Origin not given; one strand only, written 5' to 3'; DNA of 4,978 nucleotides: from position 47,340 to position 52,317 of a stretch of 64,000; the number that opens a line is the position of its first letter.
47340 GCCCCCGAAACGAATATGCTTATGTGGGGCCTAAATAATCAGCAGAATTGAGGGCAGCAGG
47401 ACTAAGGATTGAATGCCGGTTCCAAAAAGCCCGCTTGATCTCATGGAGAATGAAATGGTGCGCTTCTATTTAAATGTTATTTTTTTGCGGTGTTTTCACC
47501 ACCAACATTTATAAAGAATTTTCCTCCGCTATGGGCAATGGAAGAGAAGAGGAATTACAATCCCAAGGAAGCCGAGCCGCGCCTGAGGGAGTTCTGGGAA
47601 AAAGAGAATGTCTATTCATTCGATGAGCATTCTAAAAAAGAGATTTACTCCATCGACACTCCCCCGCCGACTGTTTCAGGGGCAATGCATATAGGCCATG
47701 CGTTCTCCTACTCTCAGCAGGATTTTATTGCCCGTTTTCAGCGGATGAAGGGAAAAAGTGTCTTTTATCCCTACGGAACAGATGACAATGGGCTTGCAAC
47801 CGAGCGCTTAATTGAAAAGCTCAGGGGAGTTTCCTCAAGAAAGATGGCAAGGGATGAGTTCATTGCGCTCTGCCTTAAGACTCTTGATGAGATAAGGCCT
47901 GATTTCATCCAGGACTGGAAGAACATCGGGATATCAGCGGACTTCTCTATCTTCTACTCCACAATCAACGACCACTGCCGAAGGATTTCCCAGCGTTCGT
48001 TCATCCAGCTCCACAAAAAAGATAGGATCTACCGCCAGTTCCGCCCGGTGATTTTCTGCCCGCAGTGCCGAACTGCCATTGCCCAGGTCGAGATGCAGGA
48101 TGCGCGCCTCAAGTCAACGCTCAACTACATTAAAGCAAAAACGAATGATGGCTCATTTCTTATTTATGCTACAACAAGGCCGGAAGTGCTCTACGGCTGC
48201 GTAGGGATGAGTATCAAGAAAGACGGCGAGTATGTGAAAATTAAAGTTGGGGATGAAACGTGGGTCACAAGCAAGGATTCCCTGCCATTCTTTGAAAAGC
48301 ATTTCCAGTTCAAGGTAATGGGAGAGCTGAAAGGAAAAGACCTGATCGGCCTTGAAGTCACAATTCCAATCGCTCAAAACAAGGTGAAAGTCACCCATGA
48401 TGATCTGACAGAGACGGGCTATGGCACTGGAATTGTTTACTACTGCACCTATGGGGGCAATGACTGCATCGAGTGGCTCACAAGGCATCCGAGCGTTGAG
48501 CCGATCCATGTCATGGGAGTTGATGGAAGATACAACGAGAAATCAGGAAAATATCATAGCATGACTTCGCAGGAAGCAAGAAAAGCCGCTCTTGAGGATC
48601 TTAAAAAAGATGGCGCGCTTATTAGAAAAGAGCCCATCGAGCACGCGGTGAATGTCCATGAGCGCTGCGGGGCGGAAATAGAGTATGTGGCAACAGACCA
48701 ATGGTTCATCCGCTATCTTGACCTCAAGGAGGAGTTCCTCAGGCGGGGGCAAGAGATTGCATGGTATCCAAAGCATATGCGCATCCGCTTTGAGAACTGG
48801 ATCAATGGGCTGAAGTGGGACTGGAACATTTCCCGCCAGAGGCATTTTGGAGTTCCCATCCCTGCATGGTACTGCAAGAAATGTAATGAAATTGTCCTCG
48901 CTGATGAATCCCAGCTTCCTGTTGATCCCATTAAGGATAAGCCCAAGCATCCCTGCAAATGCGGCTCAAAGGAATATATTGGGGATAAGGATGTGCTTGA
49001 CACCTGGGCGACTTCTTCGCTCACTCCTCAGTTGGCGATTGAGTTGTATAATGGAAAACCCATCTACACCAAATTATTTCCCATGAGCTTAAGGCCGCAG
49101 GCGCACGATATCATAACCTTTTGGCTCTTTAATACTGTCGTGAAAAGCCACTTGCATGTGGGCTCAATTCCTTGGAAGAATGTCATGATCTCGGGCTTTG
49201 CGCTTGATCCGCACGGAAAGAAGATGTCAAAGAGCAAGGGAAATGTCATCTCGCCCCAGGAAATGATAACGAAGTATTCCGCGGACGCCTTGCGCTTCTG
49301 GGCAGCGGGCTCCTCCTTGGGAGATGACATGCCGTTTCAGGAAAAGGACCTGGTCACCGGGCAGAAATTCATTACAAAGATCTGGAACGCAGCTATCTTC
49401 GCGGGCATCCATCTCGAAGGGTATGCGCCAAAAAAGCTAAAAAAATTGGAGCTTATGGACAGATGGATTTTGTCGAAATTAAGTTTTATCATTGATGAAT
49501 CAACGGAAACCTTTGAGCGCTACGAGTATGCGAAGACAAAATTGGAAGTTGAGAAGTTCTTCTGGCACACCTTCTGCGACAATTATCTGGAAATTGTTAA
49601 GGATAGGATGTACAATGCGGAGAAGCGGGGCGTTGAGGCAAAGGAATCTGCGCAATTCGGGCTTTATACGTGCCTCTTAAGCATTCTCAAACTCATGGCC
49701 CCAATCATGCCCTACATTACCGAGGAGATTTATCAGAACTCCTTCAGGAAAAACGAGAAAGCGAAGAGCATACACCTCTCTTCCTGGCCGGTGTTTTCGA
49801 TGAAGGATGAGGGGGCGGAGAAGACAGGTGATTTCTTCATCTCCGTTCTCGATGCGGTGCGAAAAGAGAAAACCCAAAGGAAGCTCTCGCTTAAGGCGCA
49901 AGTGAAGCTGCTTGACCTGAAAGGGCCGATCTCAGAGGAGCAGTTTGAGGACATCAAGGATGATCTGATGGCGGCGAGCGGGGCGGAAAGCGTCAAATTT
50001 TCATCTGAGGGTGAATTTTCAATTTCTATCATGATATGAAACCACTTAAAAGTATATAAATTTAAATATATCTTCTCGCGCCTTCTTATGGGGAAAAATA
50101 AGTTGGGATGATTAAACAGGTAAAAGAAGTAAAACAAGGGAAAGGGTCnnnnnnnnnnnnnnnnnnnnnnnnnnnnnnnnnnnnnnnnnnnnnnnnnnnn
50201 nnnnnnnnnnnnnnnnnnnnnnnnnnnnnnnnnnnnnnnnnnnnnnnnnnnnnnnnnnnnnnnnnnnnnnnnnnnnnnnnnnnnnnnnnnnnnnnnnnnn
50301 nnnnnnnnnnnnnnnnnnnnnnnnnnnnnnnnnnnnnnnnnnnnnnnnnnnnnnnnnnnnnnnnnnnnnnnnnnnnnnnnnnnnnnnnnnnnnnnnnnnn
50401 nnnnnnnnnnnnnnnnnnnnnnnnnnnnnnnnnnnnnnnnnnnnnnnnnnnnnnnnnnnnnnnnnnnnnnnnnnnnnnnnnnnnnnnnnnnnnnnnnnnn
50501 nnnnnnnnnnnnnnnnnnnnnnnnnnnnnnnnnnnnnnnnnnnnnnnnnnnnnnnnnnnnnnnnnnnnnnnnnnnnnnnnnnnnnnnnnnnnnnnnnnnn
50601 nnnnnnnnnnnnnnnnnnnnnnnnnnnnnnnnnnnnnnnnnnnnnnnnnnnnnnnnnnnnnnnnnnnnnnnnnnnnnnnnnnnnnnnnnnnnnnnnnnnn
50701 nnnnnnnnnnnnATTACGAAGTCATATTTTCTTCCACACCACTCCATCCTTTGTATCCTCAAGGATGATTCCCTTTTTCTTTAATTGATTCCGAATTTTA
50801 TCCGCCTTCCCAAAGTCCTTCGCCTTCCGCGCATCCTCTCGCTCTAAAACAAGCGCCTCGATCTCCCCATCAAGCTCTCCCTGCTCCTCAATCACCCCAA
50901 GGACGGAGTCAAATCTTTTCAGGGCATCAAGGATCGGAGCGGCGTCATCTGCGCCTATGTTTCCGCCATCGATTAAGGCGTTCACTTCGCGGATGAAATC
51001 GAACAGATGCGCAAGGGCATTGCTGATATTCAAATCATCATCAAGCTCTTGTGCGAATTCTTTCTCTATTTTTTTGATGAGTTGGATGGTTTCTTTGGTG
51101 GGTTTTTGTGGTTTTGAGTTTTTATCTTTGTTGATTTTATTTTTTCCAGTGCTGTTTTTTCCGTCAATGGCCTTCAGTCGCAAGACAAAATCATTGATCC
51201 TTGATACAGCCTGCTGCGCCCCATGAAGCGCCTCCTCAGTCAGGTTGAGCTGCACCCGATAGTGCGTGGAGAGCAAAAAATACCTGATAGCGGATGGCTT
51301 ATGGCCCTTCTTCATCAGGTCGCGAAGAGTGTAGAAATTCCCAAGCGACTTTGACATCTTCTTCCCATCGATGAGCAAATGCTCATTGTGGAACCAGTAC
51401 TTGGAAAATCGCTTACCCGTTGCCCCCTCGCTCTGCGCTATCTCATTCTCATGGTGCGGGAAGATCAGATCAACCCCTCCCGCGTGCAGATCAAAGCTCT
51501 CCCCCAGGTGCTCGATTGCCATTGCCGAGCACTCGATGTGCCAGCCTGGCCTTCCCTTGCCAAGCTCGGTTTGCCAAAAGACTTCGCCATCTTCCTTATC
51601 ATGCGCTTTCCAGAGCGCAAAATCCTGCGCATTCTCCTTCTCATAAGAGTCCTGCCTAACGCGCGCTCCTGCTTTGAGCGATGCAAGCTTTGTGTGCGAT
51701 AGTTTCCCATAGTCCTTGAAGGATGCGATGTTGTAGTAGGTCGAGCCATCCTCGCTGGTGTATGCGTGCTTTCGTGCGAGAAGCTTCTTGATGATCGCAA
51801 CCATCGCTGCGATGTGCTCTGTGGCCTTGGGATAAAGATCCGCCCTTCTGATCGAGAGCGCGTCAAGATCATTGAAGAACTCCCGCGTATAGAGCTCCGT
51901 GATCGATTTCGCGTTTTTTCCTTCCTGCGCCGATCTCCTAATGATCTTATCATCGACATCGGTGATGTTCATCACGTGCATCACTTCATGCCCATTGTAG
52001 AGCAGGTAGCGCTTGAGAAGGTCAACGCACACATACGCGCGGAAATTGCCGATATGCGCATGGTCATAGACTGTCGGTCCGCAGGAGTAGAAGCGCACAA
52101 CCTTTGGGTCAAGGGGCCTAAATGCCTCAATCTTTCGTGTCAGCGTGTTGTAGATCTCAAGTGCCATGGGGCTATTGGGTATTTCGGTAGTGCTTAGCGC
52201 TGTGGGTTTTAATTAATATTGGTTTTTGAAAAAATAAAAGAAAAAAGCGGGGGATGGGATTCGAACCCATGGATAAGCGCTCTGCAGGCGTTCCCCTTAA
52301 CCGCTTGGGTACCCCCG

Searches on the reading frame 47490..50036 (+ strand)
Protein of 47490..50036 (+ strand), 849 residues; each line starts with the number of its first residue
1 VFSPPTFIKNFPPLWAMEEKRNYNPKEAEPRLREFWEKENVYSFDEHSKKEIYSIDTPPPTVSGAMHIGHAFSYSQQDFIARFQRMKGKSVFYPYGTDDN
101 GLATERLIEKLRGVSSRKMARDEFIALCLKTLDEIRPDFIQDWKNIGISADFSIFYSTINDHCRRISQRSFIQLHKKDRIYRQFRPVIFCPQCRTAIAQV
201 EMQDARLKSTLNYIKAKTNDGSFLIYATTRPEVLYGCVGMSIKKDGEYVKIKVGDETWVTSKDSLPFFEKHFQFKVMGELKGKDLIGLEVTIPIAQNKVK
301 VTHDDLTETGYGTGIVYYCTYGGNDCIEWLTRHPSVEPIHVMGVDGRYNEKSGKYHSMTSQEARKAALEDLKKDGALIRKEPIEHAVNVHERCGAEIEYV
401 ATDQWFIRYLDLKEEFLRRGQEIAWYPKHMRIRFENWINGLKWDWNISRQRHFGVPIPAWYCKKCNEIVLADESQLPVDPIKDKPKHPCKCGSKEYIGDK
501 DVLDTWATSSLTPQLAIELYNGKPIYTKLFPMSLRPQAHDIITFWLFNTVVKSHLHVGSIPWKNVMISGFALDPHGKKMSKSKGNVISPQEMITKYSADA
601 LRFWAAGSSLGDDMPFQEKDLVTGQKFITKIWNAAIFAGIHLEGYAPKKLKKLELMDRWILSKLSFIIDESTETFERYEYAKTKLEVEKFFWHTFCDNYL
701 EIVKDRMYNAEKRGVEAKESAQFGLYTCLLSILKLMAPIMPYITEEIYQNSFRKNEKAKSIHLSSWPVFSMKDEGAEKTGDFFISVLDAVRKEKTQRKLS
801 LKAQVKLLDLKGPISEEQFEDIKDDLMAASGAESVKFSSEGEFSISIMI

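Call 64: search_protein_families(library=pfam, proteins=[window:47490-50036:+], max_evalue=0.001)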
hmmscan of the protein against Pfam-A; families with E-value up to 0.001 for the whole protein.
window:47490-50036:+ (849 aa): 6 families
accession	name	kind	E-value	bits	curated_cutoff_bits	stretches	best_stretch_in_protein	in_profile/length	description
PF00133.28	tRNA-synt_1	-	4e-92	309.6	22.7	1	33-615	3-412/414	tRNA synthetases class I (I, L, M and V)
PF08264.19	Anticodon_1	-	1.6e-35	122.6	25.1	1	657-806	1-145/148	Anticodon-binding domain of tRNA ligase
PF09334.17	tRNA-synt_1g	-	4.6e-26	91.9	20.1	2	55-198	3-131/391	tRNA synthetases class I (M)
PF01406.26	tRNA-synt_1e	-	1.4e-06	28.4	27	1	572-622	247-297/301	tRNA synthetases class I (C) catalytic domain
PF01921.24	tRNA-synt_1f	-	2.4e-05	23.9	27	0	572-608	276-312/360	tRNA synthetases class I (K)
PF20097.4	DUF6487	-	3.8e-05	24.5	24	0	417-470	13-63/67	Domain of unknown function (DUF6487)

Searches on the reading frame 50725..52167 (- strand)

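Call 64: search_protein_families(library=pfam, proteins=[window:50725-52167:-], max_evalue=0.001)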
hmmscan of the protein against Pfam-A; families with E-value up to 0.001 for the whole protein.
window:50725-52167:- (481 aa): 6 families
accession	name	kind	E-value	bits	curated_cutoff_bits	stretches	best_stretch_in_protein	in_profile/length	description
PF01406.26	tRNA-synt_1e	-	4.7e-116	387.8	27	1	16-318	2-300/301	tRNA synthetases class I (C) catalytic domain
PF09334.17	tRNA-synt_1g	-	6.9e-14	51.8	20.1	2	35-144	12-122/391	tRNA synthetases class I (M)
PF09190.17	DALR_2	-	4.1e-10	40.5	22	1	370-426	1-56/57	DALR domain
PF23493.1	CysS_C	-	4.9e-08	33.4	23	1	431-478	3-50/51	Cysteinyl-tRNA ligase anticodon binding domain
PF01921.24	tRNA-synt_1f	-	2.4e-06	27.2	27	0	263-310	274-321/360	tRNA synthetases class I (K)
PF00133.28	tRNA-synt_1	-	3.2e-05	23.3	22.7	1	231-309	335-413/414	tRNA synthetases class I (I, L, M and V)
